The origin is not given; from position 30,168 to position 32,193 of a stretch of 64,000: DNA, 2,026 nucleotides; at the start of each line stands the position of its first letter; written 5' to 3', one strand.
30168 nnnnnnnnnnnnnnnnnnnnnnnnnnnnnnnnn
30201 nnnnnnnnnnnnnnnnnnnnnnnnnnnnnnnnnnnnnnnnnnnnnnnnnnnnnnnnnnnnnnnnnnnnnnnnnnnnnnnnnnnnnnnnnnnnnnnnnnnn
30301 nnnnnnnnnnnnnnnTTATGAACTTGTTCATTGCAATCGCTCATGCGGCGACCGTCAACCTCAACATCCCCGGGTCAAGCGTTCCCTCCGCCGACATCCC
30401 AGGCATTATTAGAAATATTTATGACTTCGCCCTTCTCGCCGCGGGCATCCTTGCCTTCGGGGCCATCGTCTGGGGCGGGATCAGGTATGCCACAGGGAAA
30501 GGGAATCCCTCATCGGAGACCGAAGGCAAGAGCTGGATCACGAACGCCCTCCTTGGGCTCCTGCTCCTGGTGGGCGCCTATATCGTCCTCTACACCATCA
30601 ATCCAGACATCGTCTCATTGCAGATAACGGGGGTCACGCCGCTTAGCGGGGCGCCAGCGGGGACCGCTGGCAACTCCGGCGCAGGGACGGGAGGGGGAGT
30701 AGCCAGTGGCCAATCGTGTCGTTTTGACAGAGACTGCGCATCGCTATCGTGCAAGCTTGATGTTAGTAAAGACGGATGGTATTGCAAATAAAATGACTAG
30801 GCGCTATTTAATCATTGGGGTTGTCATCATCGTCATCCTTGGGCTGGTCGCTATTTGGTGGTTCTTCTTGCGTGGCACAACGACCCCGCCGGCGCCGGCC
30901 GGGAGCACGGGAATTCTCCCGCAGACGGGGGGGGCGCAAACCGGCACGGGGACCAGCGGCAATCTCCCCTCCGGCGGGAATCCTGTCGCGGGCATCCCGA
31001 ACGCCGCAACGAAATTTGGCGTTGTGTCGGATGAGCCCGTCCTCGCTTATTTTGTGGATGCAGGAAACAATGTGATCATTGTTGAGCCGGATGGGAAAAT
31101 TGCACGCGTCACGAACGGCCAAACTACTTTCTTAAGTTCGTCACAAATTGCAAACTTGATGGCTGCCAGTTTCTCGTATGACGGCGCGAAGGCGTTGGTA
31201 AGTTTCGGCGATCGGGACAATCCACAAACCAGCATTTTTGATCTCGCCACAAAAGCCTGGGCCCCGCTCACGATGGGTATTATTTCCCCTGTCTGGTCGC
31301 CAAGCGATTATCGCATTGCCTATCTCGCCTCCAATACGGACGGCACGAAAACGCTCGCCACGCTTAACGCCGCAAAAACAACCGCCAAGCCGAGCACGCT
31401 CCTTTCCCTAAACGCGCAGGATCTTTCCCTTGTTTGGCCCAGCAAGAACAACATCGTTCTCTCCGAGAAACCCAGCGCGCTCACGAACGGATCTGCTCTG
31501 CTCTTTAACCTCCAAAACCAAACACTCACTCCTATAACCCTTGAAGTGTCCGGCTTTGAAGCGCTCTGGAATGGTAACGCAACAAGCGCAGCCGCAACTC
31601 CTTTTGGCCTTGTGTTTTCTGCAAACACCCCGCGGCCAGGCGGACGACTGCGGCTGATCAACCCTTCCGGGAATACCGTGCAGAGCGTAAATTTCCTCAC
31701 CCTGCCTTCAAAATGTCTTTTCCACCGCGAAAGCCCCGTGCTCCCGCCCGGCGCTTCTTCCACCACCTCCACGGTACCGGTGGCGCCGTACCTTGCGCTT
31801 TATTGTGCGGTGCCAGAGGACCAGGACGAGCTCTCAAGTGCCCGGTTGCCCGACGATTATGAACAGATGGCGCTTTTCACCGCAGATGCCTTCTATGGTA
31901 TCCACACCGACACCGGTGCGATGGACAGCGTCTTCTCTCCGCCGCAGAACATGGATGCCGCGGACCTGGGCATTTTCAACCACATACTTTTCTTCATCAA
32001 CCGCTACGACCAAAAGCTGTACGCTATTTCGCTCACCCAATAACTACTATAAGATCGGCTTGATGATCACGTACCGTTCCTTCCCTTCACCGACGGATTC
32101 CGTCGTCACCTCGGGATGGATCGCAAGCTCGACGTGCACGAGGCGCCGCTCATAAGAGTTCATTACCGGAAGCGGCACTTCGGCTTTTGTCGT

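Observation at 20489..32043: Chromosomal minimal type IV secretion/conjugation-like cluster without relaxase, coupling protein or VirB11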

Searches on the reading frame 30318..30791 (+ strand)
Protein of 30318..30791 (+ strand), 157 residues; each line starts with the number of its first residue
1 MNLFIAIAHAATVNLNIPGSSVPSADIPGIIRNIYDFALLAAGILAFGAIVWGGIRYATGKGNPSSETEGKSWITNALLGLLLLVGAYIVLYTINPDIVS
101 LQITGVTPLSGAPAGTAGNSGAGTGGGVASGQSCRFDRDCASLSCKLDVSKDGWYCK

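Call 4: search_protein_families(library=pfam, proteins=[window:30318-30791:+], max_evalue=0.1)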
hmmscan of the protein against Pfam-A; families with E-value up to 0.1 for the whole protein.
window:30318-30791:+ (157 aa): 4 families
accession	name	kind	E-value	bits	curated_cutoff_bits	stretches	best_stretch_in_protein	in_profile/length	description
PF18895.5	T4SS_pilin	-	1.5e-10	41.4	26.6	1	27-92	5-69/71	Type IV secretion system pilin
PF17909.6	Htr2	-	0.0011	19.6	25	1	37-87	4-51/61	Htr2 transmembrane domain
PF06357.16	Omega-toxin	-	0.036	14.3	22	1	128-146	5-23/37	Omega-atracotoxin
PF04956.18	TrbC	-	0.051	14.2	27.9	1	14-87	34-91/98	TrbC/VIRB2 pilin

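Call 5: search_protein_families(library=ncbifam, proteins=[window:30318-30791:+], max_evalue=0.1)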
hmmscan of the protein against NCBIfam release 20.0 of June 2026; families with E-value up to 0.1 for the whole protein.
window:30318-30791:+ (157 aa): 0 families

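Call 88: search_solved_structures(query=window:30318-30791:+, max_evalue=10)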
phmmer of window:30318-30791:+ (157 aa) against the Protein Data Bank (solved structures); distinct sequences matched with E-value up to 10: 9.
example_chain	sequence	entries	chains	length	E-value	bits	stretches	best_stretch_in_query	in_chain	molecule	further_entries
7oy2_X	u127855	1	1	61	0.23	14.6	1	76-123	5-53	Putative cytochrome bd-II ubiquinol oxidase subunit AppX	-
2f93_B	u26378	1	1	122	0.33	14.1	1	37-97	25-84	Sensory rhodopsin II transducer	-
9t5u_Z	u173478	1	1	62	0.33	14.1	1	34-87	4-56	PsbZ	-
6l4u_F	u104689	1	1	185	0.47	13.5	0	88-115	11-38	Photosystem I reaction center subunit III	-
5jjj_B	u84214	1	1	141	0.48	13.5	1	37-97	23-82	Sensory rhodopsin II transducer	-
1h2s_B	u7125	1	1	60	0.5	13.4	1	39-91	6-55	SENSORY RHODOPSIN II TRANSDUCER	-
5jjn_B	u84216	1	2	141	0.64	13.1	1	37-91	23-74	Sensory rhodopsin II transducer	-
7zcm_B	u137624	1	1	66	0.71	12.9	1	38-91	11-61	Sensory rhodopsin II transducer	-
1axh_A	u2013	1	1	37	1.3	12.1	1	128-153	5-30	ATRACOTOXIN-HVI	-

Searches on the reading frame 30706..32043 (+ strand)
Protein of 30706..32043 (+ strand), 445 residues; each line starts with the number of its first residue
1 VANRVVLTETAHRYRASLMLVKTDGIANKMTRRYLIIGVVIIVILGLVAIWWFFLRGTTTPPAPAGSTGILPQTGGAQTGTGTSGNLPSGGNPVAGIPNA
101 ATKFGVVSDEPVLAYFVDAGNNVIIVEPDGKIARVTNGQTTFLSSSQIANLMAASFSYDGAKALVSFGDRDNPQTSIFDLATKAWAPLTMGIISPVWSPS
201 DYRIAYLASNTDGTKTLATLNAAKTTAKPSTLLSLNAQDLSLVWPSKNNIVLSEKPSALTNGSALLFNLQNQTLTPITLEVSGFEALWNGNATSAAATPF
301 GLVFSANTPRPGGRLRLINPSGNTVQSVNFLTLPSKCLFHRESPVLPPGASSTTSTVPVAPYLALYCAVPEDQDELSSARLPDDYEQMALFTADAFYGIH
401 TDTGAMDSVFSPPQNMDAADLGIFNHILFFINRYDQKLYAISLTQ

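Call 4: search_protein_families(library=pfam, proteins=[window:30706-32043:+], max_evalue=0.1)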
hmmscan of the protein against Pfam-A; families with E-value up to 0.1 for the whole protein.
window:30706-32043:+ (445 aa): 0 families

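Call 5: search_protein_families(library=ncbifam, proteins=[window:30706-32043:+], max_evalue=0.1)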
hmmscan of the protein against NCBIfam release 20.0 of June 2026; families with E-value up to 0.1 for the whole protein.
window:30706-32043:+ (445 aa): 2 families
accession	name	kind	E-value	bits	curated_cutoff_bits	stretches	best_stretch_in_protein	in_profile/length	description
TIGR02800.1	propeller_TolB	equivalog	0.0053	15.7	343.15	1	143-207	230-296/418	Tol-Pal system beta propeller repeat protein TolB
NF004930.0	PRK06287.1-1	subfamily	0.081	12.8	142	0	32-51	4-23/110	cobalt transport protein CbiN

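Call 34: search_solved_structures(query=A2, max_evalue=1)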
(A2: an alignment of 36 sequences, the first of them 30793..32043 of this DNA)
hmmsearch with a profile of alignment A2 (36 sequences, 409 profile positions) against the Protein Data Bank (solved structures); distinct sequences matched with E-value up to 1: 16.
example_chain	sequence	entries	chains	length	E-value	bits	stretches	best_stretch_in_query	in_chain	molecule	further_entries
4r40_A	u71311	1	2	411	0.00045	22.4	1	160-193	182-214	Protein TolB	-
4pwz_A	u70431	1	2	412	0.00045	22.4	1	160-193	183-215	Protein TolB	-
6pnv_A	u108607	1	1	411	0.0013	20.9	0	158-193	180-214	Tol-Pal system protein TolB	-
1crz_A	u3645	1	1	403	0.0014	20.8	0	159-192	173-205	TOLB PROTEIN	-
2w8b_A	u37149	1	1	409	0.0015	20.7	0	158-193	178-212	PROTEIN TOLB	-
2w8b_B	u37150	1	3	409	0.0015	20.7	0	158-193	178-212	PROTEIN TOLB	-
2hqs_A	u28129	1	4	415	0.0016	20.6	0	158-193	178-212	Protein tolB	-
4jml_A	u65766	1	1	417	0.0017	20.5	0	158-193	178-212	Protein TolB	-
7nst_E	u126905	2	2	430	0.0019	20.4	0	158-193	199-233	Tol-Pal system protein TolB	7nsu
3iax_A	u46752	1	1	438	0.002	20.3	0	158-192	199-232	Protein tolB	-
1c5k_A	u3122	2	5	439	0.002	20.3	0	158-192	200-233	PROTEIN (TOLB PROTEIN) | PROTEIN TOLB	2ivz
7mx5_A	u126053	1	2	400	0.0066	18.6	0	160-197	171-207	Tol-Pal system protein TolB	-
1nr0_A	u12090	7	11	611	0.01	18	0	118-224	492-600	Actin interacting protein 1 | Actin-interacting protein 1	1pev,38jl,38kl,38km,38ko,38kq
7mq8_LS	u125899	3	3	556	0.052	15.6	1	68-151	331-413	U3 small nucleolar RNA-associated protein 18 homolog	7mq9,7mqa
5txc_A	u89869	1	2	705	0.29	13.2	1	162-227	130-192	AtxE2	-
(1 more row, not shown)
